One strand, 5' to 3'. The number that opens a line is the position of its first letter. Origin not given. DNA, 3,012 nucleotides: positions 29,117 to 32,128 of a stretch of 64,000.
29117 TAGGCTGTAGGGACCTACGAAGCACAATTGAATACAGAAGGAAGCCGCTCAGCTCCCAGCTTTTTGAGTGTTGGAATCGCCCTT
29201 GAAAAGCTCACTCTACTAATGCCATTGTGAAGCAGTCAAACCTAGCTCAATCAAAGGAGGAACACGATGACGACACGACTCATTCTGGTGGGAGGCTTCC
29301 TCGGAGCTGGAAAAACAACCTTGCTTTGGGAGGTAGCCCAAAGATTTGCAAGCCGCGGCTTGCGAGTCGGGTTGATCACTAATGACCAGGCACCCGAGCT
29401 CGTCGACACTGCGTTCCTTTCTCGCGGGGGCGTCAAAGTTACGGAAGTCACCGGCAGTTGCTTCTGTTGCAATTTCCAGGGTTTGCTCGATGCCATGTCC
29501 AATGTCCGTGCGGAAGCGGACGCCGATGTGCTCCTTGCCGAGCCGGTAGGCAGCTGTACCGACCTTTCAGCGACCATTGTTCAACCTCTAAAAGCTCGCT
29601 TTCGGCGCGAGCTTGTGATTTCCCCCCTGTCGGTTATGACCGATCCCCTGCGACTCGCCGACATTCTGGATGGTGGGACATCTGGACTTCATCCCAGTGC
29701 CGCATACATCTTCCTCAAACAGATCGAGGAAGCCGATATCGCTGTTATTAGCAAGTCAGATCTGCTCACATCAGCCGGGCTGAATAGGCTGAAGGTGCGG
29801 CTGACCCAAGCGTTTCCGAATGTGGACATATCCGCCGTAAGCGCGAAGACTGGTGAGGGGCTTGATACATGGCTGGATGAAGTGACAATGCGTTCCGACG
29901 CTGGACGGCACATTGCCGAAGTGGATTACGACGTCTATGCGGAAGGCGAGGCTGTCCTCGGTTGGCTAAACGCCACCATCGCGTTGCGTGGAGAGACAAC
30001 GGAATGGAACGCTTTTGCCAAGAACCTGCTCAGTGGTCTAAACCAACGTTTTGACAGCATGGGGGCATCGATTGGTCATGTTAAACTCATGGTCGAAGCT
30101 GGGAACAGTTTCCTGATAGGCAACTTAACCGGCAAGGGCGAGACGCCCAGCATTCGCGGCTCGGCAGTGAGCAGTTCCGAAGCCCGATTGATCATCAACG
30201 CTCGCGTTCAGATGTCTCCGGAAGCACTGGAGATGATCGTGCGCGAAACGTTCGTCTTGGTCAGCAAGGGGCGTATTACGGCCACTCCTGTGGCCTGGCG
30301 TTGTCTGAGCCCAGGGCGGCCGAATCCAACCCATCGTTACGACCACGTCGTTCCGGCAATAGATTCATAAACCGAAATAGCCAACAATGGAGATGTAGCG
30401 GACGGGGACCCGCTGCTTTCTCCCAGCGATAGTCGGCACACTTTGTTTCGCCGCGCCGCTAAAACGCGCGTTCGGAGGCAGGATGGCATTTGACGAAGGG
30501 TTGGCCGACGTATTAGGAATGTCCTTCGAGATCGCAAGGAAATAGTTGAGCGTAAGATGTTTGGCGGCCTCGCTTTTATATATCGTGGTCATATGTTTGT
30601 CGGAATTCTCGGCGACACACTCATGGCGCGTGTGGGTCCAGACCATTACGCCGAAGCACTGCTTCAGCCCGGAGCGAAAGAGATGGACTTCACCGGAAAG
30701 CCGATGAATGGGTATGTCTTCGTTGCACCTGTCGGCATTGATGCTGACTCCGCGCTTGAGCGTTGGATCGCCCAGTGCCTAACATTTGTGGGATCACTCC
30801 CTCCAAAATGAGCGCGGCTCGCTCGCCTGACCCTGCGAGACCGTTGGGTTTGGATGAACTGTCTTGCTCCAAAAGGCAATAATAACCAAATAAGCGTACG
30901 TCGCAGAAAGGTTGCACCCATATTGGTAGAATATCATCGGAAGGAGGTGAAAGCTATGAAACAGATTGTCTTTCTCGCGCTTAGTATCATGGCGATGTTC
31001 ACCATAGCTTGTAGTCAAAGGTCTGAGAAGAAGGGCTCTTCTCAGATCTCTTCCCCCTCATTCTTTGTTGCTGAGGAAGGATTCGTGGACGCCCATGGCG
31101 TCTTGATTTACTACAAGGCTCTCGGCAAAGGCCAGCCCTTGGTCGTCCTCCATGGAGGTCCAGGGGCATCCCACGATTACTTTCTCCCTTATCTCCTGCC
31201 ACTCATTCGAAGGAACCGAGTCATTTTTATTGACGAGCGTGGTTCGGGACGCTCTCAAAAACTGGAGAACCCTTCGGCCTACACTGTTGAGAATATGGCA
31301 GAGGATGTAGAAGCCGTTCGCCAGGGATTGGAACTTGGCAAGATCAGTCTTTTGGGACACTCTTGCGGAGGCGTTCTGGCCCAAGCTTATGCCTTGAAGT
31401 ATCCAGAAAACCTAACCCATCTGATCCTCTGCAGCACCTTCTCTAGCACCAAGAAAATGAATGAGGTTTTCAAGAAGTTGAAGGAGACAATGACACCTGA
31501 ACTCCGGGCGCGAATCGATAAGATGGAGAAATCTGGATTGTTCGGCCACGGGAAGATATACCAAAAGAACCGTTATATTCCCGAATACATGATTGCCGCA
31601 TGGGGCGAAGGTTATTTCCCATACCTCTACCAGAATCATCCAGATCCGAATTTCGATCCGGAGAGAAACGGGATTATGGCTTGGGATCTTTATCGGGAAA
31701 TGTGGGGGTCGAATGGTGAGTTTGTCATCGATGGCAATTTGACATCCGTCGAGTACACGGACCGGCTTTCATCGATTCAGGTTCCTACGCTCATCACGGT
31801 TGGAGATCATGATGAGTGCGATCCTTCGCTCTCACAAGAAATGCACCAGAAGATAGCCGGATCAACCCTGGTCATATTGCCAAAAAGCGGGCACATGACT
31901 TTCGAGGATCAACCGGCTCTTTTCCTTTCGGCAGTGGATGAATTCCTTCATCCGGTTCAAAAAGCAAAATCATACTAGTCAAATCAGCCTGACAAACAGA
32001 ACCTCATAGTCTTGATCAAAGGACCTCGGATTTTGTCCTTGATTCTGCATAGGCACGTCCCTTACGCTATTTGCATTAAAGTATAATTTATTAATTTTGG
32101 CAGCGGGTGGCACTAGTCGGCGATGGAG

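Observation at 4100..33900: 30-kb integron-like gene-cassette array with no integrase in the window (CALIN-like)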

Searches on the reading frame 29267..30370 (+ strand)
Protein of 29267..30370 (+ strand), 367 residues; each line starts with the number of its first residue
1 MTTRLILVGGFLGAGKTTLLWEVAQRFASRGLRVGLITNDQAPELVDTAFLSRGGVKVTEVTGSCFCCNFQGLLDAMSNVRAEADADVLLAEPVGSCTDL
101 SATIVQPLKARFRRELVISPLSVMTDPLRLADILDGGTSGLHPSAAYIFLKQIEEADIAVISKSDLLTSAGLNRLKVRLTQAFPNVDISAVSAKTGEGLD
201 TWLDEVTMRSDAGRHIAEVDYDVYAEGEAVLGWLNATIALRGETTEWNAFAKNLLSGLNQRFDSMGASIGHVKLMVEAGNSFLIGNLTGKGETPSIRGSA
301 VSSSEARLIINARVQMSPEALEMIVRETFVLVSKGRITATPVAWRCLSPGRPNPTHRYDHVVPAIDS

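Call 47: search_protein_families(library=pfam, proteins=[window:29267-30370:+], max_evalue=0.01)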
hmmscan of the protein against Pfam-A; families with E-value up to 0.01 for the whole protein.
window:29267-30370:+ (367 aa): 6 families
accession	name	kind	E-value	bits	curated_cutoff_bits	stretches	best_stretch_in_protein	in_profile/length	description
PF02492.25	cobW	-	1.8e-20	73.7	20.7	1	6-182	3-172/180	CobW/HypB/UreG, nucleotide-binding domain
PF25199.1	nSTAND_NTPase5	-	6.5e-05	23.2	34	1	4-49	42-88/145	Novel STAND NTPase 5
PF03205.20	MobB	-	0.0015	18.8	26.6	1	7-41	3-37/133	Molybdopterin guanine dinucleotide synthesis protein B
PF03308.22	MeaB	-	0.0016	17.9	23.1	0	6-41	36-71/273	Methylmalonyl Co-A mutase-associated GTPase MeaB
PF02374.21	ArsA_ATPase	-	0.0079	15.9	24.3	0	3-60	1-57/305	Anion-transporting ATPase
PF13191.12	AAA_16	-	0.0089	17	32.6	0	3-48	24-64/167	AAA ATPase domain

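Call 79: find_homologous_proteins(query=window:29267-30370:+, max_evalue=1e-20)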
Query window:29267-30370:+ (367 aa): 8000 proteins with E <= 1e-20 among 8000 candidates; the best 120 are listed.
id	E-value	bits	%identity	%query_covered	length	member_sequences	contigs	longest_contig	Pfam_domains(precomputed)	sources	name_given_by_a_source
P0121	7.4e-238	807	100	100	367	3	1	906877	PF02492.26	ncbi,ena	-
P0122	4.0e-207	705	87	100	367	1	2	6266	PF02492.26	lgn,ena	-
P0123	5.0e-194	662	82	99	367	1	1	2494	PF02492.26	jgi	jgi:G3E family GTPase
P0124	1.0e-192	658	83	99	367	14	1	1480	PF02492.26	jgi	-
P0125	1.8e-191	654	81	99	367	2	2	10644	PF02492.26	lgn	-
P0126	1.8e-190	651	80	99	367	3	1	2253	PF02492.26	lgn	-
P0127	2.7e-190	650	80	99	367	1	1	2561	PF02492.26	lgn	-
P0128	2.6e-186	637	80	99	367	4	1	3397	PF02492.26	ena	-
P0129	3.4e-186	637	80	99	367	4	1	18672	PF02492.26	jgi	jgi:Ni2+-binding GTPase involved in maturation of urease and hydrogenase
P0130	4.5e-186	636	79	99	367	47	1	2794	PF02492.26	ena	-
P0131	8.1e-186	635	79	100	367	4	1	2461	PF02492.26,PF25199.2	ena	-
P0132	1.3e-185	635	80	98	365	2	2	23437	PF02492.26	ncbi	-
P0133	1.4e-185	635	79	99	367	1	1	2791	PF02492.26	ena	-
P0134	2.1e-185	634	79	99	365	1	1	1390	PF02492.26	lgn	-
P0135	3.6e-184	630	79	99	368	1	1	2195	PF02492.26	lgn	-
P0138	2.1e-183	627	80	98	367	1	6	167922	PF02492.26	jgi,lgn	jgi:Ni2+-binding GTPase involved in maturation of urease and hydrogenase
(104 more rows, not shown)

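Call 80: find_encoding_contigs(protein=P0121, flank=10000, max_places=3)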
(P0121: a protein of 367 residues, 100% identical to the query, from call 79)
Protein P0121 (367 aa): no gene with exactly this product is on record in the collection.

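Call 82: list_cluster_members(proteins=[P0121])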
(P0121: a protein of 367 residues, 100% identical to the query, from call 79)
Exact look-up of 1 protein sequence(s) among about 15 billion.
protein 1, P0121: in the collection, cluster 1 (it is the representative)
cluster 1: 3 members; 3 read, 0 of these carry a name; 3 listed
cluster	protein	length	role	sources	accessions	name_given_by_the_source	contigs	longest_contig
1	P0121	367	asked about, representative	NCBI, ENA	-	-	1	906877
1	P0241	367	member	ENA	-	-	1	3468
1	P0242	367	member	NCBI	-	-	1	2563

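Call 83: find_encoding_contigs(protein=P0138, flank=10000, max_places=3)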
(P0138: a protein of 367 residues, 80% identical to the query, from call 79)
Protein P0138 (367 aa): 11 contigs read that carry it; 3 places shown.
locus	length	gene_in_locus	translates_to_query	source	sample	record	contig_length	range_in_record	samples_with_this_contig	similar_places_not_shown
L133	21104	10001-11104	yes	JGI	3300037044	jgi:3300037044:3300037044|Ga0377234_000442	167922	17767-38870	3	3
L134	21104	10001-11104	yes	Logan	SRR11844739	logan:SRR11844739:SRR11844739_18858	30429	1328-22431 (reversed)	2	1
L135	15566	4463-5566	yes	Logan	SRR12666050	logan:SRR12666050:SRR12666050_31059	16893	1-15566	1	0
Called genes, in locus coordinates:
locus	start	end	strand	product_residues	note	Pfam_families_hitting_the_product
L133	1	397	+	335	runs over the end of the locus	PF05544:Pro_racemase, PF02567:PhzC-PhzF (weak)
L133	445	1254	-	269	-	PF00215:OMPdecase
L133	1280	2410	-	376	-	PF01073:3Beta_HSD, PF01370:Epimerase, PF02719:Polysacc_synt_2, PF04321:RmlD_sub_bind, PF16363:GDP_Man_Dehyd, PF07993:NAD_binding_4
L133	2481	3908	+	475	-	PF12390:Se-cys_synth_N (weak), PF03841:SelA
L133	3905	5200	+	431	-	PF13174:TPR_6 (faint), PF13432:TPR_16 (faint), PF00515:TPR_1 (faint), PF07719:TPR_2 (faint), PF13176:TPR_7 (faint), PF13414:TPR_11, PF13424:TPR_12 (weak), PF14559:TPR_19 (weak), +5 more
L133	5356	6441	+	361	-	PF01379:Porphobil_deam, PF03900:Porphobil_deamC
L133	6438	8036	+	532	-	PF00590:TP_methylase, PF02602:HEM4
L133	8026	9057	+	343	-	PF04055:Radical_SAM, PF06463:Mob_synth_C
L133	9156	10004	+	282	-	PF00230:MIP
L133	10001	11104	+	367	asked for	PF02492:cobW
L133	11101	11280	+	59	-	-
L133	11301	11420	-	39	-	-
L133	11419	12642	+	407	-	PF07690:MFS_1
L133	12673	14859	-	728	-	PF00112:Peptidase_C1 (faint), PF00801:PKD, PF18911:PKD_4, PF22352:K319L-like_PKD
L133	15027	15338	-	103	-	-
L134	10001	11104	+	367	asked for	PF02492:cobW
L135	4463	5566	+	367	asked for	PF02492:cobW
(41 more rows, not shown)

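Call 98: find_encoding_contigs(protein=P0122, flank=10000, max_places=3)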
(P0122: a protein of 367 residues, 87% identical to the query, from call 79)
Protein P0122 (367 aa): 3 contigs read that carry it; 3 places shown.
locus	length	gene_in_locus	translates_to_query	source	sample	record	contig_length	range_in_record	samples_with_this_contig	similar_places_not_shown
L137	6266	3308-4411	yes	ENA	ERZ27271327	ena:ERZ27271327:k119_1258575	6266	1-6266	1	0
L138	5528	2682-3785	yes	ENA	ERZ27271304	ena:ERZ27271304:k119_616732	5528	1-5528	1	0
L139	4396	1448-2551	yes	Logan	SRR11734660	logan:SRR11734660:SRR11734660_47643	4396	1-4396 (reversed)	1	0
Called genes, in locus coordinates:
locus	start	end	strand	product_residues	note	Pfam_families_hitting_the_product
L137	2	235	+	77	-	?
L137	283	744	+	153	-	PF08327:AHSA1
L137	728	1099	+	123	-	PF01022:HTH_5, PF12802:MarR_2 (weak), PF12840:HTH_20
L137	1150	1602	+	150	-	-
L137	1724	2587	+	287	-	PF00561:Abhydrolase_1 (faint), PF00326:Peptidase_S9 (weak), PF12146:Hydrolase_4 (faint)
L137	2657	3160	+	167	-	PF03974:Ecotin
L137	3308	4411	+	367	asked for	PF02492:cobW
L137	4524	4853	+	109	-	PF04993:TfoX_N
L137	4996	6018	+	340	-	PF00561:Abhydrolase_1, PF12146:Hydrolase_4, PF12697:Abhydrolase_6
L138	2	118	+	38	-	?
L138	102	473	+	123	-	PF01022:HTH_5, PF12802:MarR_2 (weak), PF12840:HTH_20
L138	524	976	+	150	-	-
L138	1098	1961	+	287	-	PF00561:Abhydrolase_1 (faint), PF00326:Peptidase_S9 (weak), PF12146:Hydrolase_4 (faint)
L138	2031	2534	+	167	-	PF03974:Ecotin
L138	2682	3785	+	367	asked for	PF02492:cobW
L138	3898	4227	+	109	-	PF04993:TfoX_N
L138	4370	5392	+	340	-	PF00561:Abhydrolase_1, PF12146:Hydrolase_4, PF12697:Abhydrolase_6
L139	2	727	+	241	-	?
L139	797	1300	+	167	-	PF03974:Ecotin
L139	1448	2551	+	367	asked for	PF02492:cobW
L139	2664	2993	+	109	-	PF04993:TfoX_N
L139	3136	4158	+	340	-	PF00561:Abhydrolase_1, PF12146:Hydrolase_4, PF12697:Abhydrolase_6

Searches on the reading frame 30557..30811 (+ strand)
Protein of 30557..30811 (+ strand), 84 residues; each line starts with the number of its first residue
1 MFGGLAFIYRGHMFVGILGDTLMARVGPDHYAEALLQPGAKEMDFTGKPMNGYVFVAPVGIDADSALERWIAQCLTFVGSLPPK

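Call 47: search_protein_families(library=pfam, proteins=[window:30557-30811:+], max_evalue=0.01)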
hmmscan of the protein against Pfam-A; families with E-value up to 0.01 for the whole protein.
window:30557-30811:+ (84 aa): 1 family
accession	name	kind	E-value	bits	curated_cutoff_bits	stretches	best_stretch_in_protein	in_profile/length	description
PF04993.18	TfoX_N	-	1.1e-12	48.4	30.1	1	1-77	14-90/91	TfoX N-terminal domain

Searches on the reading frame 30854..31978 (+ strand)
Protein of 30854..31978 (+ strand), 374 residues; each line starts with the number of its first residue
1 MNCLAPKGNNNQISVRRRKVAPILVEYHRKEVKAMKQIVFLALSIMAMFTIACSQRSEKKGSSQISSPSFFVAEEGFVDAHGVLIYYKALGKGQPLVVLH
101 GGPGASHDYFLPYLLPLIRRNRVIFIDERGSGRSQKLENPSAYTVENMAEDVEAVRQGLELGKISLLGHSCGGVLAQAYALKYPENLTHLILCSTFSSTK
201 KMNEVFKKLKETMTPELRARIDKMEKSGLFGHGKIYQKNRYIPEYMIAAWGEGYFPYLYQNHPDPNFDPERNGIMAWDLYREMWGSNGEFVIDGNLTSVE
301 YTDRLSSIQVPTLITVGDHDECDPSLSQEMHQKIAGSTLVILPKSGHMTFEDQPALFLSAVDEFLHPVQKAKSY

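Call 47: search_protein_families(library=pfam, proteins=[window:30854-31978:+], max_evalue=0.01)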
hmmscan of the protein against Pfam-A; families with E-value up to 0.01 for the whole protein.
window:30854-31978:+ (374 aa): 9 families
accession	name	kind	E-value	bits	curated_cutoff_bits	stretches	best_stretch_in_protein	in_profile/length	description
PF00561.26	Abhydrolase_1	-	9.6e-32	111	25.8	2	95-212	2-122/245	alpha/beta hydrolase fold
PF12146.15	Hydrolase_4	-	7e-17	61.9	27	1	122-216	33-129/239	Serine aminopeptidase, S33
PF12697.13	Abhydrolase_6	-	2.9e-16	61.2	26.3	1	96-358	1-215/217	Alpha/beta hydrolase family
PF03096.20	Ndr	-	5e-09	35.7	23.3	1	139-208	76-145/283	Ndr family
PF01764.32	Lipase_3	-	0.00048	20.5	22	1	145-216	46-120/140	Lipase (class 3)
PF00975.26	Thioesterase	-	0.0013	19.5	26.4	1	95-224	2-128/226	Thioesterase domain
PF05057.20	DUF676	-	0.0034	17.3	20.3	1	148-195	62-105/217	Putative serine esterase (DUF676)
PF00756.26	Esterase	-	0.0046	17.2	22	1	164-284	117-157/251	Putative esterase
PF02089.21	Palm_thioest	-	0.0088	16.2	26.8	0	136-205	43-119/254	Palmitoyl protein thioesterase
